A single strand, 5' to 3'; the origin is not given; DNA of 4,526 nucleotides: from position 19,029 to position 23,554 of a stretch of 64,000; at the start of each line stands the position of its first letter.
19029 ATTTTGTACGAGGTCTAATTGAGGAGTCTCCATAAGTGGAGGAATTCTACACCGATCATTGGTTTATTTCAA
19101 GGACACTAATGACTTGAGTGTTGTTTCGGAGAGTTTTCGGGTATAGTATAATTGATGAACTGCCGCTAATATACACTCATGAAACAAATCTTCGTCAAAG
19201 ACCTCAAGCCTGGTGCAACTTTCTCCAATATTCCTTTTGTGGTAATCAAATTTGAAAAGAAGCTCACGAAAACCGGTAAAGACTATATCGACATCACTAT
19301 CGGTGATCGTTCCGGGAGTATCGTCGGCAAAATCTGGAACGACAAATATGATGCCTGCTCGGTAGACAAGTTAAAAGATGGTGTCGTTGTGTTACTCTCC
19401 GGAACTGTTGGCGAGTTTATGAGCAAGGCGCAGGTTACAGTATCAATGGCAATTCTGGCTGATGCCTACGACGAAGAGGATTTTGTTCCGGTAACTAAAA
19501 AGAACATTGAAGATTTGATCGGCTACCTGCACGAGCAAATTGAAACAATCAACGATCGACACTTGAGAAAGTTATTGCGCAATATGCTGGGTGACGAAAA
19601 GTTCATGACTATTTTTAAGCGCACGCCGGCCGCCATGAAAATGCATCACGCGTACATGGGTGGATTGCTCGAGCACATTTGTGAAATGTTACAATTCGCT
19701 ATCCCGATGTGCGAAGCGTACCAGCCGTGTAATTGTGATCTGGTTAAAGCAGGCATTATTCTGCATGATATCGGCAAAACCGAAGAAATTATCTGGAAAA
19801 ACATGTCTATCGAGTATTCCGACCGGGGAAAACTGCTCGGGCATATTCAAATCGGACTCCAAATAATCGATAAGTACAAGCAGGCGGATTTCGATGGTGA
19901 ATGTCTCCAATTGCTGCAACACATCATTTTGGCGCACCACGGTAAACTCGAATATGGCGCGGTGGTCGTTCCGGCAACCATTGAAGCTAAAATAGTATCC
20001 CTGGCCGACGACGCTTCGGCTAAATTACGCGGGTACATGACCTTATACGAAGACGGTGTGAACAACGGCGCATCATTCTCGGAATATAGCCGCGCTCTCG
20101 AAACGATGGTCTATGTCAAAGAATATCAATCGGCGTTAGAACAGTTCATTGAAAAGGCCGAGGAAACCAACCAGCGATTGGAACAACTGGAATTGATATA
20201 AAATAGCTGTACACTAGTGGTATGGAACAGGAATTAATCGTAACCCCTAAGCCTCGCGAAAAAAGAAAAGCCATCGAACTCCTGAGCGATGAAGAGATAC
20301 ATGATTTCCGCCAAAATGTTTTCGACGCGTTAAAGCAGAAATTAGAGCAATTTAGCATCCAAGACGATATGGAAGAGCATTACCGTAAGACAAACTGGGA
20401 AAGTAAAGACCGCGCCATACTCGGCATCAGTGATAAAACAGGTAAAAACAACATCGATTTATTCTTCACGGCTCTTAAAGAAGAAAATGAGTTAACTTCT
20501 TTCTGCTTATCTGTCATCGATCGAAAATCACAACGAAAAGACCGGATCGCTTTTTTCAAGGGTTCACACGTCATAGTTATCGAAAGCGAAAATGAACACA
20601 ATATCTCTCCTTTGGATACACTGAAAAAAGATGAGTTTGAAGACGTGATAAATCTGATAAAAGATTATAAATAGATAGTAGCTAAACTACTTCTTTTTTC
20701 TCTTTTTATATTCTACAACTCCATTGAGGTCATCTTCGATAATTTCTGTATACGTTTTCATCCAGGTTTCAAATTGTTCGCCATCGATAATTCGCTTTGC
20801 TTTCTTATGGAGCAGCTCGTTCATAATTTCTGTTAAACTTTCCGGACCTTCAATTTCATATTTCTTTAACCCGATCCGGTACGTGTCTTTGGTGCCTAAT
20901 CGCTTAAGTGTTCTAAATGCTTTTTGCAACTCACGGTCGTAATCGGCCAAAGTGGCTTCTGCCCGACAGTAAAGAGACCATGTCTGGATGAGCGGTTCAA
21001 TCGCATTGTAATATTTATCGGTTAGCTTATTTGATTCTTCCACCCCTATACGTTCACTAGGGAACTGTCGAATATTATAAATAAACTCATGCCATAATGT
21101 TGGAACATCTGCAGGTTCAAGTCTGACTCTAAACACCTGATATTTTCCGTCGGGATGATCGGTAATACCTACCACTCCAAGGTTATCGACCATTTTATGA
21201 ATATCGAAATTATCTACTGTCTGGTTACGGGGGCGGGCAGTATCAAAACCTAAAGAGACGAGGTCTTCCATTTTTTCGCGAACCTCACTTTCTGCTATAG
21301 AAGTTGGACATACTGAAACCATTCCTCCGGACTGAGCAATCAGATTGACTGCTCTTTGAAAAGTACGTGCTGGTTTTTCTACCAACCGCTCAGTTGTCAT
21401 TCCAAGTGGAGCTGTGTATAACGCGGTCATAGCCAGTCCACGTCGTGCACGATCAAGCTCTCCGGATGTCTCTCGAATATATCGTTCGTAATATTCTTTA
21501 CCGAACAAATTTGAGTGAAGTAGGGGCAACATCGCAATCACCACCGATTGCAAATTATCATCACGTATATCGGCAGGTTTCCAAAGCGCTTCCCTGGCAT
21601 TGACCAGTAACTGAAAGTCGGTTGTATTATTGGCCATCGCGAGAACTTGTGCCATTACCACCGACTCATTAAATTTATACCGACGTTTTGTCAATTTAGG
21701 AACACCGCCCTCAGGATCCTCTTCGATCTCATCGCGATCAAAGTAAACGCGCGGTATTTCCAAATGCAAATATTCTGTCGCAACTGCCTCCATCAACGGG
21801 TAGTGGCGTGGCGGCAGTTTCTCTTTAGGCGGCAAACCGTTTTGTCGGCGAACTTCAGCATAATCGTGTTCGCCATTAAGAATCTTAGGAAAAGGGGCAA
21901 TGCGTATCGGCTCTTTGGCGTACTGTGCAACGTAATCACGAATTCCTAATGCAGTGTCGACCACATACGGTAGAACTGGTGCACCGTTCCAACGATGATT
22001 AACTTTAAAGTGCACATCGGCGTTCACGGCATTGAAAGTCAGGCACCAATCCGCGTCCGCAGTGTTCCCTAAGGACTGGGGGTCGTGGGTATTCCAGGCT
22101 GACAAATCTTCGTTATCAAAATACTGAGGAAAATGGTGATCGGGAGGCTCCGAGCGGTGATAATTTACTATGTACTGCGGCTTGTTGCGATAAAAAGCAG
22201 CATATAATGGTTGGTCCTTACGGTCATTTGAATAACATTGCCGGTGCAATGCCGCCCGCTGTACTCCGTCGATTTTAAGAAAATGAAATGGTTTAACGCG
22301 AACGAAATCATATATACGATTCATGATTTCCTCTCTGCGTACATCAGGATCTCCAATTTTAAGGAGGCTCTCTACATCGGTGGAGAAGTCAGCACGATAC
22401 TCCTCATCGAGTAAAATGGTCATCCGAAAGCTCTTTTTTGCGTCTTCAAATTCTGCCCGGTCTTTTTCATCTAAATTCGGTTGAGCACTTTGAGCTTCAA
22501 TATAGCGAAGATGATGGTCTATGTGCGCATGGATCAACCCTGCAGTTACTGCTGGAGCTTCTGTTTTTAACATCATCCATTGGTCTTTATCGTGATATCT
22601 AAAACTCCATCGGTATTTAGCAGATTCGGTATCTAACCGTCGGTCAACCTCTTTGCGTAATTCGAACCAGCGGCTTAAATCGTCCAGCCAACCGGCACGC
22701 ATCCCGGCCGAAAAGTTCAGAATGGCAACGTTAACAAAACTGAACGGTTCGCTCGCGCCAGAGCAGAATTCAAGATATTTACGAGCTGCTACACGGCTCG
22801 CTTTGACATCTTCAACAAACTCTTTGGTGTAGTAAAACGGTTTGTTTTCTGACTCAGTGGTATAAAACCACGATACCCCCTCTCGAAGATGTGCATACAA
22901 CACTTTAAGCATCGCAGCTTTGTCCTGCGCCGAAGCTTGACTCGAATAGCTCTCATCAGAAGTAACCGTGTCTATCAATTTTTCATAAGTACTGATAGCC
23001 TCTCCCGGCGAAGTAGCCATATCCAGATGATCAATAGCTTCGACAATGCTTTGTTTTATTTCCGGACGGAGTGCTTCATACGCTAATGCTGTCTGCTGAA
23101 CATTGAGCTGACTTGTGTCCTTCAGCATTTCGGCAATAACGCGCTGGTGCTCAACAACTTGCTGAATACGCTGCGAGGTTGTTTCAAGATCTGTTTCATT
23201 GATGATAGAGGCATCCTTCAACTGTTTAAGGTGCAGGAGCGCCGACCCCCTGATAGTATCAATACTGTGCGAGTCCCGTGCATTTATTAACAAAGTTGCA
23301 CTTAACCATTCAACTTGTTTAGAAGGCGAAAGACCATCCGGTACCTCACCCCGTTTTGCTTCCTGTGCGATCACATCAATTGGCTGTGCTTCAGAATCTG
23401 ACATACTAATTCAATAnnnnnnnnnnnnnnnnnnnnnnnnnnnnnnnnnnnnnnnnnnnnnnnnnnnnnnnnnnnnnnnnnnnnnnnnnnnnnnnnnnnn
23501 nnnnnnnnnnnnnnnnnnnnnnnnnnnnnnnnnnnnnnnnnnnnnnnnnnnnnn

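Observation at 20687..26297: Divergent pair of giant ORFans (905 and 827 aa) bracketing a DUF4258 toxin-like gene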

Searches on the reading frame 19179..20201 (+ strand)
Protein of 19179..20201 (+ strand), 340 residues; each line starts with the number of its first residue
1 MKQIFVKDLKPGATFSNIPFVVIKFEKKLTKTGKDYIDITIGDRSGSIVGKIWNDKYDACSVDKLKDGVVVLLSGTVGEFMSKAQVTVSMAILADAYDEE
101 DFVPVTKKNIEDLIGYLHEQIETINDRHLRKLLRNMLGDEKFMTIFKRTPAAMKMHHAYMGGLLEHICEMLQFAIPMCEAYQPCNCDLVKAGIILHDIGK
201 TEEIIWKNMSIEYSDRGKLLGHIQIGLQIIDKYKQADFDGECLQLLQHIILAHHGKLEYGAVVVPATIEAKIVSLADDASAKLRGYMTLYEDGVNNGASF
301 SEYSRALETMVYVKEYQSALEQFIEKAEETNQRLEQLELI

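Call 3: search_protein_families(library=pfam, proteins=[window:19179-20201:+], max_evalue=1)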
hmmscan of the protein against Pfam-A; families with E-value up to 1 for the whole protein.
window:19179-20201:+ (340 aa): 5 families
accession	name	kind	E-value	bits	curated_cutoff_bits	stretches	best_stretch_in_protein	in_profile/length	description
PF01966.28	HD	-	6.1e-15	56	22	1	164-280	2-114/116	HD domain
PF01336.31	tRNA_anti-codon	-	3.2e-05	24.2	27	1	28-88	11-69/75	OB-fold nucleic acid binding domain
PF07514.17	TraI_2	-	4.4e-05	23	23.9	1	124-180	29-83/324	Putative helicase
PF15072.12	HROB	-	0.012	16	30.8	1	18-90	3-63/85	Homologous recombination OB-fold protein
PF18019.7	Cas3_HD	-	0.16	12.4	23.1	1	188-257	56-132/207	Cas3, HD domain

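Call 89: search_protein_families(library=ncbifam, proteins=[window:19179-20201:+], max_evalue=0.01)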
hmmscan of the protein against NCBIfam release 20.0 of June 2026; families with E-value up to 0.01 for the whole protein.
window:19179-20201:+ (340 aa): 10 families
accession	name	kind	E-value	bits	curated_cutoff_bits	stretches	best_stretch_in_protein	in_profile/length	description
NF010007.0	PRK13480.1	equivalog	3.9e-48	164.1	460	1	10-308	9-303/314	3'-5' exoribonuclease YhaM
TIGR00277.1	HDIG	domain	3.1e-08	33.4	27.6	1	161-235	3-70/84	HDIG domain-containing metalloprotein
TIGR01596.1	cas3_HD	equivalog_domain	5.1e-06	26.7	43.45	1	187-259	31-106/178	CRISPR-associated endonuclease Cas3''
NF041494.1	MobH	equivalog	2.6e-05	23.3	200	1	113-180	17-81/340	MobH family relaxase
TIGR03760.1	ICE_TraI_Pfluor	equivalog_domain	0.00012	21.8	161.4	1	140-181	45-86/218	integrating conjugative element relaxase, PFGI-1 class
NF009343.0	PRK12703.1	equivalog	0.0017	17.3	434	1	163-203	188-227/339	tRNA (cytidine(56)-2'-O)-methyltransferase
TIGR03319.1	RNase_Y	equivalog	0.0022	16.6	454.35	1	153-282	320-423/514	ribonuclease Y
NF004226.0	PRK05673.1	equivalog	0.0051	14.7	1002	1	16-152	985-1113/1146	DNA polymerase III subunit alpha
NF005377.0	PRK06920.1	equivalog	0.0055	14.5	1806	1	28-99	958-1031/1108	DNA polymerase III subunit alpha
TIGR00295.1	TIGR00295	hypoth_equivalog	0.0076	16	172.35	0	184-201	39-56/164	TIGR00295 family protein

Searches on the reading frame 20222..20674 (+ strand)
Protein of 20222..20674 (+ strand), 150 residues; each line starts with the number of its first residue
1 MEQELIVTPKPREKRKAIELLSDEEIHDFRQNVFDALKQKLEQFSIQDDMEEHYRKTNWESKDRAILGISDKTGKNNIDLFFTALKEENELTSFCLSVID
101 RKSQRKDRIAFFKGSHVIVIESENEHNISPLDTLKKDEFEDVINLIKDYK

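Call 3: search_protein_families(library=pfam, proteins=[window:20222-20674:+], max_evalue=1)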
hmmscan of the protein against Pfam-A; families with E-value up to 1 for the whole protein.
window:20222-20674:+ (150 aa): 2 families
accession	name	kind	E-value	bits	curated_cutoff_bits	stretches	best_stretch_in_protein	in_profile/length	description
PF00619.27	CARD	-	0.055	13.9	23.9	1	47-89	33-75/85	Caspase recruitment domain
PF13037.11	DUF3898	-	0.056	14.1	25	1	109-147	49-90/90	Domain of unknown function (DUF3898)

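Call 4: search_protein_families(library=ncbifam, proteins=[window:20222-20674:+], max_evalue=1)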
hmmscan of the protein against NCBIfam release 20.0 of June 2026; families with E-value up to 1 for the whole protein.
window:20222-20674:+ (150 aa): 1 family
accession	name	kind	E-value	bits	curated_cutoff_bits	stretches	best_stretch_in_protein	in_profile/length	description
NF008380.0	PRK11175.1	equivalog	0.072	12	227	1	20-106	51-137/313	universal stress protein UspE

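Call 38: search_protein_families(library=padloc, proteins=[window:20222-20674:+], max_evalue=0.1)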
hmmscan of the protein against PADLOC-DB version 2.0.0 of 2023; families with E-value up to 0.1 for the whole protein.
window:20222-20674:+ (150 aa): 0 families

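Call 39: search_protein_families(library=phrogs, proteins=[window:20222-20674:+], max_evalue=0.1)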
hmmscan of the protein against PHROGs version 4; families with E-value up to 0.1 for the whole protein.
window:20222-20674:+ (150 aa): 1 family
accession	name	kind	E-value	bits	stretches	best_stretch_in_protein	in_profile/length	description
phrog_24038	-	unknown function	0.011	16.6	1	21-135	30-144/152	-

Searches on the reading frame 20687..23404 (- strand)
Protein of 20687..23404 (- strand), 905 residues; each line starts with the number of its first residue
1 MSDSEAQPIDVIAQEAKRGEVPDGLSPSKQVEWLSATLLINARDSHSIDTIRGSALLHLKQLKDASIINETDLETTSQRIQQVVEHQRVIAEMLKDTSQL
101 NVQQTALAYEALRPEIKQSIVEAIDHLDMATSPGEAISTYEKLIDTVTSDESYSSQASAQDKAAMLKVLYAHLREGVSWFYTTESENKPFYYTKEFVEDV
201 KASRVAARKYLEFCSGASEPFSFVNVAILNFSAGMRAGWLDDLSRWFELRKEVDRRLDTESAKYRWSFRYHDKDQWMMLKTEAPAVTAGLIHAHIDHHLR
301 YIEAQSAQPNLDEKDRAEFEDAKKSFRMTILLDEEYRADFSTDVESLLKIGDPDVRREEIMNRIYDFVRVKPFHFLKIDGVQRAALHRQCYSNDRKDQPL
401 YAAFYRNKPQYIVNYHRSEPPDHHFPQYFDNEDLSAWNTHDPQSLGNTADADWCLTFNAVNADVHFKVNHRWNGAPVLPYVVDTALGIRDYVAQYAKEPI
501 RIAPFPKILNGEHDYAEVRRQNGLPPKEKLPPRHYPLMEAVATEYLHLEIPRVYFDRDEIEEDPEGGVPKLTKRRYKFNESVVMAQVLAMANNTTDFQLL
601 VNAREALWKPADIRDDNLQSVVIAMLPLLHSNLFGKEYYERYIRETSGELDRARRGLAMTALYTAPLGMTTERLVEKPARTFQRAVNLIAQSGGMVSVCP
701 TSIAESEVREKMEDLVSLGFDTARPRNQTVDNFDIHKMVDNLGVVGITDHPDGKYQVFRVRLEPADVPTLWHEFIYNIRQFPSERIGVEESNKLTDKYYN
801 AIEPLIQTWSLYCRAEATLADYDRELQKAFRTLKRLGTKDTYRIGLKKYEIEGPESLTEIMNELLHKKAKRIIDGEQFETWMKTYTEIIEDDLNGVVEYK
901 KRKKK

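Call 3: search_protein_families(library=pfam, proteins=[window:20687-23404:-], max_evalue=1)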
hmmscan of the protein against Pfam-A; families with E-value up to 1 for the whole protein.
window:20687-23404:- (905 aa): 0 families

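Call 4: search_protein_families(library=ncbifam, proteins=[window:20687-23404:-], max_evalue=1)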
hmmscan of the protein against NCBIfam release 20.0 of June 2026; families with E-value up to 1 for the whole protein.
window:20687-23404:- (905 aa): 1 family
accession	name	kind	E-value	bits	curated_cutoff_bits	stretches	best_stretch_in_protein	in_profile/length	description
TIGR02386.1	rpoC_TIGR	equivalog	0.042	11.6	963.5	1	570-676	676-767/1147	DNA-directed RNA polymerase subunit beta'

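Call 8: search_solved_structures(query=window:20687-23404:-, max_evalue=1)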
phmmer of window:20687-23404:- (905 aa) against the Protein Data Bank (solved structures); distinct sequences matched with E-value up to 1: 0.

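Call 10: find_homologous_proteins(query=window:20687-23404:-, max_evalue=0.001)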
Query window:20687-23404:- (905 aa): 2 proteins with E <= 0.001 among 8000 candidates.
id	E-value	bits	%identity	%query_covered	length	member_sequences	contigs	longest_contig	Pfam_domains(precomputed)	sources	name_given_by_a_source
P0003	0.0e+0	2076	100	100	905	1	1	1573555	-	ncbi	-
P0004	3.2e-167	576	38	92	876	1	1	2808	-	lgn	-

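Call 12: find_encoding_contigs(protein=P0004, flank=10000)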
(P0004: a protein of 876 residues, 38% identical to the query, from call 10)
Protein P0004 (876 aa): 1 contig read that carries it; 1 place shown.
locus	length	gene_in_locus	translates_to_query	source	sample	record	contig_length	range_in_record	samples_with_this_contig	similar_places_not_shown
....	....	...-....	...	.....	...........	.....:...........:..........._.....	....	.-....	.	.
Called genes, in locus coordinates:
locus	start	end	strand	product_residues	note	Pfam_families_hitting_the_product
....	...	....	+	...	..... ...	-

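Call 30: search_protein_families(library=pfam, proteins=[P0004], max_evalue=0.1)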
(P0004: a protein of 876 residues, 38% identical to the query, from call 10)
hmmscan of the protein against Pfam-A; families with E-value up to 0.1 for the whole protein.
P0004 (876 aa): 2 families
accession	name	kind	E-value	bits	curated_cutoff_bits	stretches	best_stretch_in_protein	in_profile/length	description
PF18732.6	HEPN_AbiA_CTD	-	0.061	13.7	27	0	365-423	34-88/132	HEPN like, Abia C-terminal domain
PF25587.1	Rv2743c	-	0.067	13.3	27.7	0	24-115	55-149/237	Rv2743c family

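Call 38: search_protein_families(library=padloc, proteins=[window:20687-23404:-], max_evalue=0.1)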
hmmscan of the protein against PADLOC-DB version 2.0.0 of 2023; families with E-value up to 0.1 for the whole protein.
window:20687-23404:- (905 aa): 0 families

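Call 39: search_protein_families(library=phrogs, proteins=[window:20687-23404:-], max_evalue=0.1)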
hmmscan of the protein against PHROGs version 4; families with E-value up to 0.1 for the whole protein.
window:20687-23404:- (905 aa): 1 family
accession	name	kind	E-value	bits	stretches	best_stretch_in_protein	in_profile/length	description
phrog_19757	-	unknown function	0.093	13.7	0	163-214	68-118/150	-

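Call 44: predict_structure(alignment_id=A3)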
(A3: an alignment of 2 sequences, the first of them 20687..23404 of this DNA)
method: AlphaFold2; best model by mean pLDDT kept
length: 905 residues; sequences in the alignment: 2
mean_pLDDT: 41.1   pTM: 0.28
mean pLDDT of the five models: 41.1, 40.5, 39.0, 36.3, 35.5
residues with pLDDT >= 90: 0; 70-90: 14; 50-70: 227; < 50: 664
segments of 3 or more residues with pLDDT < 50: 1-19, 38-46, 89-106, 127-137, 170-294, 327-339, 353-358, 367-560, 568-766, 779-787, 809-821, 871-880, 891-897, 899-905
pLDDT, mean of each block of 10 residues (from residue 1): 32 45 55 51 51 64 67 61 52 40 48 61 51 48 61 59 52 43 33 33 35 31 27 31 40 36 32 32 41 51 56 58 54 41 65 49 48 31 30 31 32 35 35 33 33 36 33 32 33 29 22 33 36 27 34 45 49 42 39 29 24 27 29 33 32 27 25 28 29 25 28 27 26 25 32 35 44 55 47 61 58 41 64 64 52 57 52 46 50 46 31
secondary structure, 60 per line:
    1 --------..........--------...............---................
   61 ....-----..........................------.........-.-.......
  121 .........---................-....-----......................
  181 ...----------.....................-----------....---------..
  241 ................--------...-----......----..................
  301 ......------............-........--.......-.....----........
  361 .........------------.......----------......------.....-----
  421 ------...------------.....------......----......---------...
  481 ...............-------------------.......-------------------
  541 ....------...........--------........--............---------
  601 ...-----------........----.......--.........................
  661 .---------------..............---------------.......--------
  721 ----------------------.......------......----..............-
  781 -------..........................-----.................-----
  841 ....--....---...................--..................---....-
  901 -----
elements in order (helices of 4 or more, strands of 3 or more residues): H9-18 H27-41 H45-64 H70-95 H102-110 H114-129 H133-148 H159-183 H194-214 H226-229 H239-256 E265-267 H273-278 H283-306 H313-324 E326-333 E336-342 H344-348 H353-369 H382-388 H399-404 E411-415 E427-429 H442-446 E453-458 E463-468 H478-495 H515-521 E541-544 E551-561 E570-577 H580-591 H615-622 H627-633 H636-661 H677-690 H706-712 E743-749 E756-761 H766-779 H788-813 H819-835 E841-844 E847-850 H854-872 H875-892 E896-899

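Call 58: find_related_loci(query=A5, collection=metagenome_contigs, flank=8000)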
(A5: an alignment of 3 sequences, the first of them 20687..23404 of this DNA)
Query A5 (905 aa) in metagenome_contigs; peptide patterns used: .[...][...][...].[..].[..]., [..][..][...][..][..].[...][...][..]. (x = any residue, [..] = any of these).
469 stretches matched a pattern, but none encodes a relative of the query by tblastn (E <= 1e-3).

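Call 59: find_related_loci(query=A5, collection=viral_contigs, flank=5000)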
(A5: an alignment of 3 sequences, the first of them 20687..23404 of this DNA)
Query A5 (905 aa) in viral_contigs; peptide patterns used: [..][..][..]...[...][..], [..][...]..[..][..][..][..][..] (x = any residue, [..] = any of these).
82 stretches matched a pattern, but none encodes a relative of the query by tblastn (E <= 1e-3).

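Call 78: search_solved_structures(query=A5, max_evalue=10, show_alignments=0)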
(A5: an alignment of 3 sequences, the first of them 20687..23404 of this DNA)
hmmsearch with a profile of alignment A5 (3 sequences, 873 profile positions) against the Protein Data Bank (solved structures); distinct sequences matched with E-value up to 10: 1.
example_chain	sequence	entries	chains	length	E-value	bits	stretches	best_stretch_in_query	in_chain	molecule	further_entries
3ib6_A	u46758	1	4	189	1.2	10.5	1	668-720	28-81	Uncharacterized protein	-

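Call 86: find_related_loci(query=A3, collection=metagenome_contigs, flank=8000)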
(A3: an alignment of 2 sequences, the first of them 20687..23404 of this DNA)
Query A3 (905 aa) in metagenome_contigs; peptide patterns used: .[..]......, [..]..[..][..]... (x = any residue, [..] = any of these).
225 stretches matched a pattern, but none encodes a relative of the query by tblastn (E <= 1e-3).

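Call 87: fold_search(model_id=the predicted structure, library=pdb)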
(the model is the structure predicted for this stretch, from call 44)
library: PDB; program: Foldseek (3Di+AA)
matches with E <= 10: 110; with E <= 0.001: 0
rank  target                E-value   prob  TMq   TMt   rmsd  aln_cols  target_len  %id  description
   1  7way_A                6.8e-01  0.03  0.07  0.06  35.8       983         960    9  PlmCasX-sgRNAv1-dsDNA ternary complex at nts loading state (released 2022-03-16)
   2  9fqr_X0               8.5e-01  0.02  0.06  0.05  56.2      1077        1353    9  96-nm repeat of axonemal doublet microtubules from bovine sperm (released 2025-03-26)
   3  6zyw_C                8.9e-01  0.04  0.08  0.03  65.6      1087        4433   10  Outer Dynein Arm-Shulin complex - overall structure (Tetrahymena thermophila) (released 2021-01-20)
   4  6f1t_f                1.0e+00  0.05  0.08  0.08  35.1       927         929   11  Cryo-EM structure of two dynein tail domains bound to dynactin and BICDR1 (released 2018-01-17)
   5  8cwy_A                1.1e+00  0.13  0.09  0.15  19.9       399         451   13  Accurate computational design of genetically encoded 3D protein crystals (released 2023-11-01)
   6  7vg4_A                1.1e+00  0.12  0.07  0.19  20.2       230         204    7  10,5-methenyltetrahydrofolate cyclohydrolase from Methylobacterium extorquens AM1 strain (released 2022-07-06)
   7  6hiw_DH               1.3e+00  0.05  0.08  0.10  32.6       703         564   10  Cryo-EM structure of the Trypanosoma brucei mitochondrial ribosome - This entry contains the complete small mitoribos (released 2018-09-26)
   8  4ogp_A                1.6e+00  0.06  0.06  0.13  22.7       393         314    9  Structure of C-terminal domain from S. cerevisiae Pat1 decapping activator (Space group : P21) (released 2014-10-08)
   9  9hdd_A                1.8e+00  0.05  0.07  0.11  23.8       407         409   11  Sla2 C-terminal region (Residues 560-968) (REND and THATCH domains) (released 2025-05-21)
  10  8ptk_f                2.1e+00  0.02  0.08  0.03  57.8      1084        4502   11  Composite structure of Dynein-Dynactin-JIP3-LIS1 (released 2024-03-27)
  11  6twn_B                2.3e+00  0.08  0.08  0.17  31.1       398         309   10  Crystal structure of Talin1 R7R8 in complex with CDK1 (206-223) (released 2021-05-12)
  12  7d5t_3E               2.3e+00  0.05  0.06  0.14  22.1       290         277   13  Cryo-EM structure of 90S preribosome with inactive Utp24 (state F1) (released 2021-10-06)
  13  6w2v_B                2.7e+00  0.12  0.08  0.23  17.7       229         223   13  Junction 23, DHR14-DHR18 (released 2020-04-15)
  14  8bwy_C                2.7e+00  0.02  0.07  0.03  47.3       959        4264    9  In situ outer dynein arm from Chlamydomonas reinhardtii in a pre-power stroke state (released 2023-05-10)
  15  7k58_C                2.8e+00  0.02  0.07  0.03  50.4       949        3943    9  Structure of outer-arm dyneins bound to microtubule with microtubule binding state 1(MTBS-1) (released 2021-09-29)
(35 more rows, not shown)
